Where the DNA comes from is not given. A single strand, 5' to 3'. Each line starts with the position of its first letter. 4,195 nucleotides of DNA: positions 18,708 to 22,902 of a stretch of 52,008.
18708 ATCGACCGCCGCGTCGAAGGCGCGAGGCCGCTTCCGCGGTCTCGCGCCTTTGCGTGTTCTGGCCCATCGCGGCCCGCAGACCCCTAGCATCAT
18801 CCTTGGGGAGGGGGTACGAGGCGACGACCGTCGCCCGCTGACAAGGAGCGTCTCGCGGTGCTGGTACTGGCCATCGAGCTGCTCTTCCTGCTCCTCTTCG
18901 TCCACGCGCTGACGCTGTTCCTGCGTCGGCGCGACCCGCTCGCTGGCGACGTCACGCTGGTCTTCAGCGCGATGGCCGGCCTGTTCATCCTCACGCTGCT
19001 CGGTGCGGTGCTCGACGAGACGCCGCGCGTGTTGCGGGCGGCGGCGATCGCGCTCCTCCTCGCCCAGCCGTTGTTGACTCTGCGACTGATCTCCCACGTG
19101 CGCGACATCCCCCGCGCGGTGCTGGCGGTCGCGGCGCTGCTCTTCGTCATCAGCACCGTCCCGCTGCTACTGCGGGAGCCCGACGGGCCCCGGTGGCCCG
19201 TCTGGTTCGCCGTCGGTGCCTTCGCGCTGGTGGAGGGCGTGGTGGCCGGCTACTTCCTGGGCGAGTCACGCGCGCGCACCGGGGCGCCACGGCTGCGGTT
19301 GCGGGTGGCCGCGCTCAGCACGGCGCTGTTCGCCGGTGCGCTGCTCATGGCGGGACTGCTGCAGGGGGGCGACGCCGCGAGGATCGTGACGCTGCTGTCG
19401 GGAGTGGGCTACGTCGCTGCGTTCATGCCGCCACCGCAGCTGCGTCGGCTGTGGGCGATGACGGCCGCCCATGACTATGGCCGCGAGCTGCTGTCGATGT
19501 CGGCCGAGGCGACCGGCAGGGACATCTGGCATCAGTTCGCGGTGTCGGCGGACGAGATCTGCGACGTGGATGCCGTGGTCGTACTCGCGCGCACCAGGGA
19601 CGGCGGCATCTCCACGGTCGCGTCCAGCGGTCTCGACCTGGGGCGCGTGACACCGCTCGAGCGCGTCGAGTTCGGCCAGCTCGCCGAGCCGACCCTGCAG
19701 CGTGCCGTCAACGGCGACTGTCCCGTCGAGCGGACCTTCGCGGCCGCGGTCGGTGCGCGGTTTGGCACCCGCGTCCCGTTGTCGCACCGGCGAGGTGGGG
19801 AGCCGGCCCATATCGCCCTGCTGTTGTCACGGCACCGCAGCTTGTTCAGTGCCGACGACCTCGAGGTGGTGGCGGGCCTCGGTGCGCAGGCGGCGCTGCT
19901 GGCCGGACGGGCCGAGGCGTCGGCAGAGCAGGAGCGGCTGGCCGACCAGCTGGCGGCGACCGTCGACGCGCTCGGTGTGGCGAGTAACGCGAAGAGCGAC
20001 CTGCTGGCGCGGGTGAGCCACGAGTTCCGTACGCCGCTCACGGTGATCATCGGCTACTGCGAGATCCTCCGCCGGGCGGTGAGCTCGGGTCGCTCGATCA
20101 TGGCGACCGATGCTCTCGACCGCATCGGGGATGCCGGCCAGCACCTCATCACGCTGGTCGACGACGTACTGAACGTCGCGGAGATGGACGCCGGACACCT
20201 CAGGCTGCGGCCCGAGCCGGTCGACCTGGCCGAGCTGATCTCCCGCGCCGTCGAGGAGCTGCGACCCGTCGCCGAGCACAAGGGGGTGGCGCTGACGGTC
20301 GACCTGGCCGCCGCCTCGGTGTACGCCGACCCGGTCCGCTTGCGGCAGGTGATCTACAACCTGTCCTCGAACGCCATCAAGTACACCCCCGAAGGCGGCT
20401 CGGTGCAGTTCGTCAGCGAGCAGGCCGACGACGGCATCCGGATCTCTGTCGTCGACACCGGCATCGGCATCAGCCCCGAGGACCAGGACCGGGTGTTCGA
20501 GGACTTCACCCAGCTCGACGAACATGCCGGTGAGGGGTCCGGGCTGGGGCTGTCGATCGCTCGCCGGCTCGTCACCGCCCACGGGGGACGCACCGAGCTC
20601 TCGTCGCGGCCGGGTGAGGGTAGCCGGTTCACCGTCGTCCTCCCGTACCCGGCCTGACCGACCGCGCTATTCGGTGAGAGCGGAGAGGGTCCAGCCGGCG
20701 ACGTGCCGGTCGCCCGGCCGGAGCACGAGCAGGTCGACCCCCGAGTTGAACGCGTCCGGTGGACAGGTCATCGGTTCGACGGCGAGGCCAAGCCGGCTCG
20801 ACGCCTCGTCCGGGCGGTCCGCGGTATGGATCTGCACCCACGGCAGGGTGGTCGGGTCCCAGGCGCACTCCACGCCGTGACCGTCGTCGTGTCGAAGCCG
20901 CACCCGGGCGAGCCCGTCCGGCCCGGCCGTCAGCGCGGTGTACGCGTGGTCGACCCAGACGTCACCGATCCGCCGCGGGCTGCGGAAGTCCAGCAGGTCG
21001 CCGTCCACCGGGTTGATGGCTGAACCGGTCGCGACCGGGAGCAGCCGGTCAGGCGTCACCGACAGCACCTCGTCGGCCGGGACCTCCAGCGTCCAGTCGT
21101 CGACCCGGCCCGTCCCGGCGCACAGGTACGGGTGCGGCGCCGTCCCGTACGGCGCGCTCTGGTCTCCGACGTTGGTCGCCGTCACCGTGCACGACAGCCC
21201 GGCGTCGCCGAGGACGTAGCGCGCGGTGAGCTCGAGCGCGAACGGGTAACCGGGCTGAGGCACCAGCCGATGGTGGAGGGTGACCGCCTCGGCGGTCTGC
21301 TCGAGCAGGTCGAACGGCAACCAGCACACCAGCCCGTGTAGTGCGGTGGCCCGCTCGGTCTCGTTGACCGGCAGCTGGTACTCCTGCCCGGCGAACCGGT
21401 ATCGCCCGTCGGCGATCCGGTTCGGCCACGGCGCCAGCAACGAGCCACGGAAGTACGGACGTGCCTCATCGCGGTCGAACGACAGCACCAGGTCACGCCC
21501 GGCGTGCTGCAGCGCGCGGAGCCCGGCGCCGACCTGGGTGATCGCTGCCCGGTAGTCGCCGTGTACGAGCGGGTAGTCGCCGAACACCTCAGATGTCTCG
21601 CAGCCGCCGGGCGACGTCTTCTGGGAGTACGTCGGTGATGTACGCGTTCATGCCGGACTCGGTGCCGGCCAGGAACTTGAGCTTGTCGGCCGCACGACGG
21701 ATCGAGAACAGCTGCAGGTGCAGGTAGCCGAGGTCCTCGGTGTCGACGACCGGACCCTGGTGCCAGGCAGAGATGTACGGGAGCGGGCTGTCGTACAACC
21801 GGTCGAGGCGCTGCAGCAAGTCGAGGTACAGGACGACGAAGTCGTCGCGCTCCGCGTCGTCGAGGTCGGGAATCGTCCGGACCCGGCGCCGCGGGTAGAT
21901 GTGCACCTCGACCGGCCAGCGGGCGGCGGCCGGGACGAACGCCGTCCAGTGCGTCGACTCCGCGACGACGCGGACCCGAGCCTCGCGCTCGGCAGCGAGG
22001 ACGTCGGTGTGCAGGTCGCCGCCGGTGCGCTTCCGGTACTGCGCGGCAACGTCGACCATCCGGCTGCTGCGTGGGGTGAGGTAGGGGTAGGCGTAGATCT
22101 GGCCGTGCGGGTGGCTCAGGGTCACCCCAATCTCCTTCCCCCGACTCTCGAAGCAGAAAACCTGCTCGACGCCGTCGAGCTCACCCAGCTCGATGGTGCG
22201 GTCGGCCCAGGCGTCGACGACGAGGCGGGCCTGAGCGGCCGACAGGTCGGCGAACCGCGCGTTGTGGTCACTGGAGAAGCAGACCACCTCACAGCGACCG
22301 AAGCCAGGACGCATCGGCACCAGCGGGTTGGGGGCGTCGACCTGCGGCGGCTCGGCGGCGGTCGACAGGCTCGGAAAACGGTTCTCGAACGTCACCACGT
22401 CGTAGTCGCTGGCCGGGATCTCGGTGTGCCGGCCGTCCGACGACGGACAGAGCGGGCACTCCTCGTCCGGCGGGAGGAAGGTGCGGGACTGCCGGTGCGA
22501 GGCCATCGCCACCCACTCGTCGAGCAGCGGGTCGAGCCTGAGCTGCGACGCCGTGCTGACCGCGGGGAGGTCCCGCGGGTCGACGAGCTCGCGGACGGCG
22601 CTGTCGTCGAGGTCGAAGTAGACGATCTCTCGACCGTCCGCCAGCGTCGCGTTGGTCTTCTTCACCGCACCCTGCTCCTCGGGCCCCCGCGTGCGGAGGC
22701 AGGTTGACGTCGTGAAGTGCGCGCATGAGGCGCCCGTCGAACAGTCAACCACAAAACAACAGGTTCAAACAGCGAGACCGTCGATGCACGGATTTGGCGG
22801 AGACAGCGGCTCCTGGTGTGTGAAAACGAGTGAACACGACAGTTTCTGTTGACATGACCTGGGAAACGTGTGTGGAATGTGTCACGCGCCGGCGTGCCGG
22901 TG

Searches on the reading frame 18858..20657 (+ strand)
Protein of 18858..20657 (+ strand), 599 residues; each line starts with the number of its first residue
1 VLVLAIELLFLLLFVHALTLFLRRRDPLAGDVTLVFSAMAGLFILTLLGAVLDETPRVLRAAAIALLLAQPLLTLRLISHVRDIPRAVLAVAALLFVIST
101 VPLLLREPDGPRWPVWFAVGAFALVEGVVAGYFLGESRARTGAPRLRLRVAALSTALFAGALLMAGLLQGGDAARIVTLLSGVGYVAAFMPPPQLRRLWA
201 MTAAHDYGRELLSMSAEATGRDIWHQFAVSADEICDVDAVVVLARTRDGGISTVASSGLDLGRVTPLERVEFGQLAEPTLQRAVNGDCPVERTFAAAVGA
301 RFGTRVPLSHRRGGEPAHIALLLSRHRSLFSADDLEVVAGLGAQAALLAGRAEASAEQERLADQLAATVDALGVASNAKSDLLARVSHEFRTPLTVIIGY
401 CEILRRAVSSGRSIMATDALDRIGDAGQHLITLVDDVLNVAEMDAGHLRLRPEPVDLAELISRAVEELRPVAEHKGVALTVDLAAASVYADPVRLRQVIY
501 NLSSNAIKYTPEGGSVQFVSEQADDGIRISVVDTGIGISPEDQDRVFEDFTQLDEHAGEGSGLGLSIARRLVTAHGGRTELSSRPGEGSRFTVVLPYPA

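Call 9: search_protein_families(library=pfam, proteins=[window:18858-20657:+], max_evalue=0.0001)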
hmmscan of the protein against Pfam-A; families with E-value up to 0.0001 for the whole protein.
window:18858-20657:+ (599 aa): 2 families
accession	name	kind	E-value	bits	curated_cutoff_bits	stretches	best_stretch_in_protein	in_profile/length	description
PF02518.31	HATPase_c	-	1.3e-30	106.5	26.4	1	491-598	2-110/111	Histidine kinase-, DNA gyrase B-, and HSP90-like ATPase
PF00512.31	HisKA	-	6.9e-16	58.5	26.9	1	378-446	1-66/66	His Kinase A (phospho-acceptor) domain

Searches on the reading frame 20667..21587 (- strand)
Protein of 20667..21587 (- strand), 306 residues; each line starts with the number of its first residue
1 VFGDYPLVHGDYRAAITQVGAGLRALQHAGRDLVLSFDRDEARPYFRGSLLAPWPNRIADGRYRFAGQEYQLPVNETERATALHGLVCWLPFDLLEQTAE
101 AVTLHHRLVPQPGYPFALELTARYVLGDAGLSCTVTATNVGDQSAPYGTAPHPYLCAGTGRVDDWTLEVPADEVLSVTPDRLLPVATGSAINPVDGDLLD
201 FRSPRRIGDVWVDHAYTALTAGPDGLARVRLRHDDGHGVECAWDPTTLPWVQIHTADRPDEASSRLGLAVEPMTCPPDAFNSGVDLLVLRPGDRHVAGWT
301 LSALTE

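Call 9: search_protein_families(library=pfam, proteins=[window:20667-21587:-], max_evalue=0.0001)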
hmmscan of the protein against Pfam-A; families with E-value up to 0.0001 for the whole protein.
window:20667-21587:- (306 aa): 1 family
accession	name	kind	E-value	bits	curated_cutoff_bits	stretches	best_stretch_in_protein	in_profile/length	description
PF01263.26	Aldose_epim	-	4.8e-46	157.9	27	1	7-297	5-294/299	Aldose 1-epimerase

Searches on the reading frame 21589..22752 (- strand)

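Call 9: search_protein_families(library=pfam, proteins=[window:21589-22752:-], max_evalue=0.0001)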
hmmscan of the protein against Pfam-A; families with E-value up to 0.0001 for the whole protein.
window:21589-22752:- (387 aa): 2 families
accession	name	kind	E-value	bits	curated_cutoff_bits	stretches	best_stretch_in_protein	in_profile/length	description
PF01087.27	GalP_UDP_transf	-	2.6e-33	116.4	22.1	1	68-225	11-183/184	Galactose-1-phosphate uridyl transferase, N-terminal domain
PF02744.22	GalP_UDP_tr_C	-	3.2e-17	63.2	29.2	1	236-385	5-154/165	Galactose-1-phosphate uridyl transferase, C-terminal domain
